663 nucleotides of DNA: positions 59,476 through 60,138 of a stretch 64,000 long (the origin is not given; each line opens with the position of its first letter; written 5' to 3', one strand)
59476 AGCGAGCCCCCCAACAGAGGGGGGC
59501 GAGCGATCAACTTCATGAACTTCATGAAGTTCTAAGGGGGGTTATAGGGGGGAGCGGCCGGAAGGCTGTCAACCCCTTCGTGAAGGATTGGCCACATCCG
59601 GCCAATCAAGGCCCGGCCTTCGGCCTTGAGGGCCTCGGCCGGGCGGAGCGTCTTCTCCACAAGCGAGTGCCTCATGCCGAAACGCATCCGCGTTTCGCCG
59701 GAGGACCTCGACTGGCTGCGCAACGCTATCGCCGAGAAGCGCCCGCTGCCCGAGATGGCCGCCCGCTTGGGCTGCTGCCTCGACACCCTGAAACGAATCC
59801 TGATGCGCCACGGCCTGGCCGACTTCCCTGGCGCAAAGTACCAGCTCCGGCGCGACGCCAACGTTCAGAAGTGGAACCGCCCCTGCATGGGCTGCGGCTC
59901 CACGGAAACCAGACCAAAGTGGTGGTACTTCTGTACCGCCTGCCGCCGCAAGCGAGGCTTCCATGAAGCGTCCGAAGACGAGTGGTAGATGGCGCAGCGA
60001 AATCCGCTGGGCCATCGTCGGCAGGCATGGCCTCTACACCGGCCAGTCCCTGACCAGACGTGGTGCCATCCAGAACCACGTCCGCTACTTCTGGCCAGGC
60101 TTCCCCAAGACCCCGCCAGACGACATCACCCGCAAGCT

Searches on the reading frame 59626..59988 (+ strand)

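Call 52: search_protein_families(library=pfam, proteins=[window:59626-59988:+], max_evalue=0.01)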
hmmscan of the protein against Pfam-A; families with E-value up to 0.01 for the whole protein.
window:59626-59988:+ (120 aa): 2 families
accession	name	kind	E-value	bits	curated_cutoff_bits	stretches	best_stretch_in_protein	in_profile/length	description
PF17283.8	Zn_ribbon_SprT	-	0.0052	17.2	28.1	1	97-113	1-17/38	SprT-like zinc ribbon domain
PF02042.20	RWP-RK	-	0.0054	17.1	29.3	0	39-65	13-39/49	RWP-RK domain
